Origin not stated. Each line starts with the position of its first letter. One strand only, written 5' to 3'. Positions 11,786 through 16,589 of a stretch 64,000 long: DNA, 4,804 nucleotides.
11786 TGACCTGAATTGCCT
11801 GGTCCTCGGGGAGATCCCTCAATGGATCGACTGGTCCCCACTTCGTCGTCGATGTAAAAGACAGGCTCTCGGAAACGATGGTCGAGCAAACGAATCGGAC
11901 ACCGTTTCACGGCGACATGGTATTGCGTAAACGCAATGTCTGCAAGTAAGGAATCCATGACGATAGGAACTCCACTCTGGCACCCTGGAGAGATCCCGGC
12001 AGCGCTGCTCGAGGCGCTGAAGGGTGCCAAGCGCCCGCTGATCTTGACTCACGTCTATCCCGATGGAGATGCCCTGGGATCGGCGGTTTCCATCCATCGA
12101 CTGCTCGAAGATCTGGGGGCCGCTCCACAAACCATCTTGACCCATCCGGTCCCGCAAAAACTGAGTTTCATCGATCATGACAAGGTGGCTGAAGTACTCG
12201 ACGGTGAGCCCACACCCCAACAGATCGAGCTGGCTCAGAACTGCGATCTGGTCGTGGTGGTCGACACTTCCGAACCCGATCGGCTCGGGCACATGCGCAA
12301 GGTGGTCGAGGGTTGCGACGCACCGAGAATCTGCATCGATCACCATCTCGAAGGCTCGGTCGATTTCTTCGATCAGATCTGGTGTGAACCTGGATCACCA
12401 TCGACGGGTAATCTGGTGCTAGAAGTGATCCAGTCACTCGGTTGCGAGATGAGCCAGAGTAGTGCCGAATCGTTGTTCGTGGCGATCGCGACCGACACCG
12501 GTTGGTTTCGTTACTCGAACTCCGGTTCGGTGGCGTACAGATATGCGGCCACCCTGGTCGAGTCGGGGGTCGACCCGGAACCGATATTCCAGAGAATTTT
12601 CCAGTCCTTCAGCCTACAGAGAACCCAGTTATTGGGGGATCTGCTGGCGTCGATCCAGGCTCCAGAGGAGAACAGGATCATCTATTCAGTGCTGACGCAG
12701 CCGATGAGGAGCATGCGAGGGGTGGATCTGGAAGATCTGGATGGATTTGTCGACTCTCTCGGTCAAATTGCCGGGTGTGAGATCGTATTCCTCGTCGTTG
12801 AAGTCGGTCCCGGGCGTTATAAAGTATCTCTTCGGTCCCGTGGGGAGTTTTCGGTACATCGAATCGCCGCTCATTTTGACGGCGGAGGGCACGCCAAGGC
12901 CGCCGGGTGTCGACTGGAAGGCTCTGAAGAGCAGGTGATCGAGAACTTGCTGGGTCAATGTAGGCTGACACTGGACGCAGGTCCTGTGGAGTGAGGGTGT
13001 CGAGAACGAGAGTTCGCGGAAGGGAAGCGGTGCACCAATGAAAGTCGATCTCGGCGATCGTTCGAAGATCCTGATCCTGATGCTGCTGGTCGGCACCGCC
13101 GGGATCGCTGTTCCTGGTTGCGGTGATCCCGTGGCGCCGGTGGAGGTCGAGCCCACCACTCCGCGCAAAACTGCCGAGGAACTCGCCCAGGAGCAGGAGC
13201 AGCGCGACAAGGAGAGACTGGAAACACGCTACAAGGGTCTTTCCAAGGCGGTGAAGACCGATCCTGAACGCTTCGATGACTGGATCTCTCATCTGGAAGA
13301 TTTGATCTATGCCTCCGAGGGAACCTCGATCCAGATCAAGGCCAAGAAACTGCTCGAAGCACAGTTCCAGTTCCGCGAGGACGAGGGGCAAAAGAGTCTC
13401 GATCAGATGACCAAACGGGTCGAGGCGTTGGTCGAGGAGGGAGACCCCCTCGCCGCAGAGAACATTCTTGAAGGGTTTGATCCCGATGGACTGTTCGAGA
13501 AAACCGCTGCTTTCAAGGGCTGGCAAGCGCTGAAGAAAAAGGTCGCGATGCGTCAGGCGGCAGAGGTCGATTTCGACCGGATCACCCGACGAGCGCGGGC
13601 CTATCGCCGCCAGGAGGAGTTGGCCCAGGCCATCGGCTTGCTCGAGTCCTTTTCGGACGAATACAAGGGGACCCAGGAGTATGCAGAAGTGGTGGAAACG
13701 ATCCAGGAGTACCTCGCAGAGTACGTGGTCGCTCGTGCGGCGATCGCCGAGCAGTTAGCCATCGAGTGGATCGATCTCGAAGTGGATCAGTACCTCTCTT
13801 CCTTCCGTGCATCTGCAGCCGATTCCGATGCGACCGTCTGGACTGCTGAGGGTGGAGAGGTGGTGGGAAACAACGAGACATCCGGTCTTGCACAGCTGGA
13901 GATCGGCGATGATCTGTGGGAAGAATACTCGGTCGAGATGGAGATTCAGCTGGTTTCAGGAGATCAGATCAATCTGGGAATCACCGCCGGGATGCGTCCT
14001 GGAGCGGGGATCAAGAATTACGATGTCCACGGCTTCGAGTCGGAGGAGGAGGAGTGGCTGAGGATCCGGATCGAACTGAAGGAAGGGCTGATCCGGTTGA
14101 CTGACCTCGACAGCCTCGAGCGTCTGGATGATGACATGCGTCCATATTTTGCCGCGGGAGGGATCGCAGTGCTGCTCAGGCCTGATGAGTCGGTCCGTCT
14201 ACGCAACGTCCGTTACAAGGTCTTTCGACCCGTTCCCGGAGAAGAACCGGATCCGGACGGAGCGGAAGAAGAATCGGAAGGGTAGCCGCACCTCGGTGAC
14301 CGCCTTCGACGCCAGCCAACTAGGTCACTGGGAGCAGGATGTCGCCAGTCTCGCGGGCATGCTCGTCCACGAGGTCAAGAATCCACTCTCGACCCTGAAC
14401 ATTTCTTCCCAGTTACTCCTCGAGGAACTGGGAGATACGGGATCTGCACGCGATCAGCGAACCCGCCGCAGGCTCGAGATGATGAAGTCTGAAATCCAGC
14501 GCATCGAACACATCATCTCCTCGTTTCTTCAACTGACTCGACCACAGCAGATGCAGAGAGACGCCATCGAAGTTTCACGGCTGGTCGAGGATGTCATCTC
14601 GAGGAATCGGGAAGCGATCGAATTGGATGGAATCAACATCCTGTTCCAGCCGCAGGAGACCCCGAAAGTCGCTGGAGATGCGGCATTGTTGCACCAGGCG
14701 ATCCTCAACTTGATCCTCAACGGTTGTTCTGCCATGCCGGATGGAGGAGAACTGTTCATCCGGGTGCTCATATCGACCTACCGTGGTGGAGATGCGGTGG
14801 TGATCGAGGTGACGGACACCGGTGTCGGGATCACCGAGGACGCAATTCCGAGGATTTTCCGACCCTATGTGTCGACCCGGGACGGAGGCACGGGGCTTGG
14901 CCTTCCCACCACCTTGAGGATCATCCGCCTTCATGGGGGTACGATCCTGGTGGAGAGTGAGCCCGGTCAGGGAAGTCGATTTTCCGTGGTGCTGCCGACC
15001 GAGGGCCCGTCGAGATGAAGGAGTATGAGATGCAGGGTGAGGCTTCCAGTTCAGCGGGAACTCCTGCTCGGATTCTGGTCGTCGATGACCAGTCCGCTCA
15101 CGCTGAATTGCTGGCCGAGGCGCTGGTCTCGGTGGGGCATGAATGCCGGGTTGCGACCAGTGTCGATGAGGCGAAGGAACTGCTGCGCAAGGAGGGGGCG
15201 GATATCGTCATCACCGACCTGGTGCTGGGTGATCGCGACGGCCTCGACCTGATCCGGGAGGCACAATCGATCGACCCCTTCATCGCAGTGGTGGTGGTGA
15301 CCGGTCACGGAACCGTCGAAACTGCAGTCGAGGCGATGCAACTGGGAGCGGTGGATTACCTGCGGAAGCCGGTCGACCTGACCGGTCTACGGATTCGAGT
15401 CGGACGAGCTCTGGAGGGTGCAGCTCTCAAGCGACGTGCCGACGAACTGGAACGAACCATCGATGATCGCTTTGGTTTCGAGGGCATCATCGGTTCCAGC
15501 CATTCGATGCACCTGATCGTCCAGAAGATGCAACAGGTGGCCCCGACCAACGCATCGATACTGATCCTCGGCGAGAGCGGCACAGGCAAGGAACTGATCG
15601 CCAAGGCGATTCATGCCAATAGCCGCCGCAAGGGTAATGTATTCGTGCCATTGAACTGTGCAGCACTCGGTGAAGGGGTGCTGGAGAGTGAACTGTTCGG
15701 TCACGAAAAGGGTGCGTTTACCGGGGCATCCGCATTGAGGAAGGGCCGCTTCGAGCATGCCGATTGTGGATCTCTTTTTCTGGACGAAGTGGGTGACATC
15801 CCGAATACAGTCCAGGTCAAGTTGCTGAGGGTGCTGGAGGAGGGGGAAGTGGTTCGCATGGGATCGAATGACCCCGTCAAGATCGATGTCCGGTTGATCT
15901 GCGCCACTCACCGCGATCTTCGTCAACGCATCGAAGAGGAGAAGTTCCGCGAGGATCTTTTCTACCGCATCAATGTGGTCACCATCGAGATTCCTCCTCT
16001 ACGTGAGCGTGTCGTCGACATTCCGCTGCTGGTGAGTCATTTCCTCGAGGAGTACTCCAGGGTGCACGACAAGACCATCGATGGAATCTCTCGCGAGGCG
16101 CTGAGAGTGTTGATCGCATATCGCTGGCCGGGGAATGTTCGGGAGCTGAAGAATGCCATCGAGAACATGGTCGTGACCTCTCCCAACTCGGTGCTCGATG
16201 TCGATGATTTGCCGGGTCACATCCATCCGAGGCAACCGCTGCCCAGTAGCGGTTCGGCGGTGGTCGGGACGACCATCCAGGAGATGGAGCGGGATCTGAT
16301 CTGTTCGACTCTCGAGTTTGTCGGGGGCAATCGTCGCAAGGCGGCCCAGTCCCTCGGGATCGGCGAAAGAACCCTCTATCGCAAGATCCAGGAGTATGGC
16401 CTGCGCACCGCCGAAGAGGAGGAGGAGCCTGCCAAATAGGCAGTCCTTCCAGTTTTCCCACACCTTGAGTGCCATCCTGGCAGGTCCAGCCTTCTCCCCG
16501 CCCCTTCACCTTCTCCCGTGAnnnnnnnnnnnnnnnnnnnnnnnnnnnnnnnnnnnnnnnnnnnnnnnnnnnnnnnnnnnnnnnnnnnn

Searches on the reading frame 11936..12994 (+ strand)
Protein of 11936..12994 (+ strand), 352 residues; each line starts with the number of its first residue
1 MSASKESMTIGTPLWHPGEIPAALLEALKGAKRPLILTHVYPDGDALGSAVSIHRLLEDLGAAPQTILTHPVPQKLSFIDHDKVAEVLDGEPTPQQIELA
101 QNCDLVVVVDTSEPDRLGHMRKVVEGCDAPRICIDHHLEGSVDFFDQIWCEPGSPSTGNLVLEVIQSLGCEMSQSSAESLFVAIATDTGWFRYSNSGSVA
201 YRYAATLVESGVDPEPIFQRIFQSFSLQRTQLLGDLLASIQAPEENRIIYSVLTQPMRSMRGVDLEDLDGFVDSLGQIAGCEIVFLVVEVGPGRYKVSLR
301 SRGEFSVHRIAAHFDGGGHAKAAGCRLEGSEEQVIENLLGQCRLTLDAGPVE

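Call 30: search_protein_families(library=pfam, proteins=[window:11936-12994:+])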
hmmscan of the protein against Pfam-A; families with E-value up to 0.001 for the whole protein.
window:11936-12994:+ (352 aa): 2 families
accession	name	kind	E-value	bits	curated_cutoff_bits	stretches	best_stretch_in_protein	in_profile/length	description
PF01368.27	DHH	-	8.5e-13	49.1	28.1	1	35-182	3-123/125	DHH family, N-terminal domain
PF02272.25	DHHA1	-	2e-12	47.9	25.9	1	253-337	9-91/102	DHHA1 domain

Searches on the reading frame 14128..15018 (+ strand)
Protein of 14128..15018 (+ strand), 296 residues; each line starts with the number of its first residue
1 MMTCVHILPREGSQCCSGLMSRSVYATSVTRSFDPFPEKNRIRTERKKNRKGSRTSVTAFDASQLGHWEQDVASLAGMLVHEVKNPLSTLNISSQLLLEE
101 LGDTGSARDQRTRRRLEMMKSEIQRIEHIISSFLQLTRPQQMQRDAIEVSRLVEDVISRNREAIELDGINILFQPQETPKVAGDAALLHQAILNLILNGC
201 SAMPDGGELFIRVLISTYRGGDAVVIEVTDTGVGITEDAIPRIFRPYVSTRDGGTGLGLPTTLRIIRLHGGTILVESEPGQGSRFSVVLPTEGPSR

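Call 31: search_protein_families(library=pfam, proteins=[window:14128-15018:+])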
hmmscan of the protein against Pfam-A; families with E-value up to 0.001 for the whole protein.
window:14128-15018:+ (296 aa): 2 families
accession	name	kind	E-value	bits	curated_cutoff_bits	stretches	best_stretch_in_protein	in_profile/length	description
PF02518.31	HATPase_c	-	4.6e-25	88.7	26.4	1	183-292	1-110/111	Histidine kinase-, DNA gyrase B-, and HSP90-like ATPase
PF00512.31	HisKA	-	3.2e-10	40.3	26.9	1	75-140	5-64/66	His Kinase A (phospho-acceptor) domain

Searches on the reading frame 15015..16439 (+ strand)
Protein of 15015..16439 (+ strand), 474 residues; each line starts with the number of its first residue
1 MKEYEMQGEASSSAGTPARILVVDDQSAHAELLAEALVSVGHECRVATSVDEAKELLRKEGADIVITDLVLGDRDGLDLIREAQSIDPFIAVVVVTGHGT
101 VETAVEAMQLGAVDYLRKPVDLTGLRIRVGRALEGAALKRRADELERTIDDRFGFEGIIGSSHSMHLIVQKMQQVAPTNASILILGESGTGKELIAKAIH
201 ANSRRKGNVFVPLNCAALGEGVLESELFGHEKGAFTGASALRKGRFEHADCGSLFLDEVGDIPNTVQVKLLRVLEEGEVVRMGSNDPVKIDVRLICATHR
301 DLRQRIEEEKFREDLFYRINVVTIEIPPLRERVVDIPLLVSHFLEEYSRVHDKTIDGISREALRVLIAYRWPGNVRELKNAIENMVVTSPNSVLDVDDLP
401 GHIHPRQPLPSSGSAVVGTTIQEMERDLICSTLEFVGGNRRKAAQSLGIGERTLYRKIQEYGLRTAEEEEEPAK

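Call 31: search_protein_families(library=pfam, proteins=[window:15015-16439:+])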
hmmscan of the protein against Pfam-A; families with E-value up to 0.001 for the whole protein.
window:15015-16439:+ (474 aa): 9 families
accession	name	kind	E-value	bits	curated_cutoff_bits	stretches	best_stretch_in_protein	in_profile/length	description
PF00158.32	Sigma54_activat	-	1.2e-69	233.7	20.2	1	158-325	1-168/168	Sigma-54 interaction domain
PF25601.1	AAA_lid_14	-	1.5e-26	92.4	27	1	330-408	1-79/87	AAA+ ATPase lid domain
PF00072.30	Response_reg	-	2.2e-23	83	30.2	1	20-127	1-108/111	Response regulator receiver domain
PF14532.12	Sigma54_activ_2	-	7.5e-19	68.8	25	1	159-329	1-138/138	Sigma-54 interaction domain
PF02954.25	HTH_8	-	8e-11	41.9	22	1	421-461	2-42/42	Bacterial regulatory protein, Fis family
PF07724.20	AAA_2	-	3.5e-06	27.6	27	1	180-298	4-122/166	AAA domain (Cdc48 subfamily)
PF07728.20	AAA_5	-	2e-05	25.1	22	1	182-300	2-123/139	AAA domain (dynein-related subfamily)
PF20720.3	nSTAND3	-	5.9e-05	23.2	27.2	0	169-213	7-51/155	Novel STAND NTPase 3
PF01078.27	Mg_chelatase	-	5.9e-05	23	20.3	0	237-286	93-142/207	Magnesium chelatase, subunit ChlI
